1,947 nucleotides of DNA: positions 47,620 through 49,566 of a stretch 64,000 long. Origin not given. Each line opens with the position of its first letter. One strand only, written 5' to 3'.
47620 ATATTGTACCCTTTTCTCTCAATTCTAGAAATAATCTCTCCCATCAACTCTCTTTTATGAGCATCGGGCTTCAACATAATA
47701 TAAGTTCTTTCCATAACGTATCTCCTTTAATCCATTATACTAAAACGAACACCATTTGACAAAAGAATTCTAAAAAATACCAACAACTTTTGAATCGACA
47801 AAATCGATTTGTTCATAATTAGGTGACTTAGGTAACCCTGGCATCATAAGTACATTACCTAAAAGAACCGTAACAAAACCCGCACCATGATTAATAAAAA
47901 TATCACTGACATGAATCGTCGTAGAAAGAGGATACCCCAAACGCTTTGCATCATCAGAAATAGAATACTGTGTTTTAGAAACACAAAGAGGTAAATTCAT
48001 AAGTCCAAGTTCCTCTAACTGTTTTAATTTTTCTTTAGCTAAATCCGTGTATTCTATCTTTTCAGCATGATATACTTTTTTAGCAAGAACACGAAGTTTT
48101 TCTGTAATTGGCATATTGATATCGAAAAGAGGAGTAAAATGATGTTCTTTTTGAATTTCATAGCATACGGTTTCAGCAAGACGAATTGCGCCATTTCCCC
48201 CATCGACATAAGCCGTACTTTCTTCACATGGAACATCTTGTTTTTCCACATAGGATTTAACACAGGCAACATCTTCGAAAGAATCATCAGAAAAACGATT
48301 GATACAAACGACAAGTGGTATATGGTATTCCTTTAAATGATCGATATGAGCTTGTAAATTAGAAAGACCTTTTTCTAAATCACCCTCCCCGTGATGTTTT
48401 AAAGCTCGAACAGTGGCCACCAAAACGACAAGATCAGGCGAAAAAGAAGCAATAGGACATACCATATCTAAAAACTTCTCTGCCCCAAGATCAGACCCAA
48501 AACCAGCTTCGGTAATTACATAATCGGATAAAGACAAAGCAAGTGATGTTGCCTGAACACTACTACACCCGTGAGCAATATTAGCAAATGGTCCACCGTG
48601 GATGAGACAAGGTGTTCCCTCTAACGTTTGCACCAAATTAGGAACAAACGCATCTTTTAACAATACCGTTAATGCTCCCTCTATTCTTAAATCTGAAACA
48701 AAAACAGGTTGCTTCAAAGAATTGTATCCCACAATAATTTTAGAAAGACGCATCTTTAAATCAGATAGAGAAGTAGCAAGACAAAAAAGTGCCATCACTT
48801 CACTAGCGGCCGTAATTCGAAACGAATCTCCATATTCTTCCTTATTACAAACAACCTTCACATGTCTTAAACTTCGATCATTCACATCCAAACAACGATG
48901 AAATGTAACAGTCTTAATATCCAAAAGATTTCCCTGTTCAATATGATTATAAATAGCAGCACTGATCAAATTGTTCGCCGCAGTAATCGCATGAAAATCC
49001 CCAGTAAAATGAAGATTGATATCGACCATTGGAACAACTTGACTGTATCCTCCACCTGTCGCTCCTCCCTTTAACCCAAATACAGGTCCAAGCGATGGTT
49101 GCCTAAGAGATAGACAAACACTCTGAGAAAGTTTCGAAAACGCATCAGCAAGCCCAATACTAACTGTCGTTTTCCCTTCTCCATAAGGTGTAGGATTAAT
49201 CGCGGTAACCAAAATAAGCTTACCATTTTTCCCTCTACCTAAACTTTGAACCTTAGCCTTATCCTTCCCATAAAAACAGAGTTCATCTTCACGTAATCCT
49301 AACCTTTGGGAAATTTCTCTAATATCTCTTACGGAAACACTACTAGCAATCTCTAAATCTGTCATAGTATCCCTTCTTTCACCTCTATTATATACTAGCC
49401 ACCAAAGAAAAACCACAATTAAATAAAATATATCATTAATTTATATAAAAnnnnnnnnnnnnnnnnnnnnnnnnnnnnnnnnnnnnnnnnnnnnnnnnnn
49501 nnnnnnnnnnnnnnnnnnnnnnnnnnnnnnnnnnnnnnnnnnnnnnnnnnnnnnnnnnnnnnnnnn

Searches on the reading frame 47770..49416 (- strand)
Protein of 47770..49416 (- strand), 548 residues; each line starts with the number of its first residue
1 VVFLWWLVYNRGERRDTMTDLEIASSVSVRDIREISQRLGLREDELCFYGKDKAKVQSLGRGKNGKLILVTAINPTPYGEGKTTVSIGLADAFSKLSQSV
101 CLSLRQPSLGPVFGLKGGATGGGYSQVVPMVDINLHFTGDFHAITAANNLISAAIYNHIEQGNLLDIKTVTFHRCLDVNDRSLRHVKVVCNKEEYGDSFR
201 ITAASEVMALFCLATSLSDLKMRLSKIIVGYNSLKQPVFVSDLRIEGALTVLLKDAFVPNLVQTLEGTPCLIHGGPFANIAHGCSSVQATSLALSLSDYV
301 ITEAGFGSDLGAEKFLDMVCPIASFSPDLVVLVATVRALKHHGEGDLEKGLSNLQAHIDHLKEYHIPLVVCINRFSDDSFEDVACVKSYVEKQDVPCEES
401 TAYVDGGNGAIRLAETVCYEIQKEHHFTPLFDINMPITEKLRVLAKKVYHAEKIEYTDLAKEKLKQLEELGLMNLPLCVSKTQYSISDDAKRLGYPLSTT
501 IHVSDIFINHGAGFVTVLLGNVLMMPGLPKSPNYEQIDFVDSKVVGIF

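Call 47: search_protein_families(library=pfam, proteins=[window:47770-49416:-], max_evalue=0.0001)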
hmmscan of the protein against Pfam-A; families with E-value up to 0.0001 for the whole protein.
window:47770-49416:- (548 aa): 1 family
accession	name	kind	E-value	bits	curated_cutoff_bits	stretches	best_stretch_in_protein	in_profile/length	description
PF01268.25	FTHFS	-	1.1e-213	711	27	1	18-548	1-556/556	Formate--tetrahydrofolate ligase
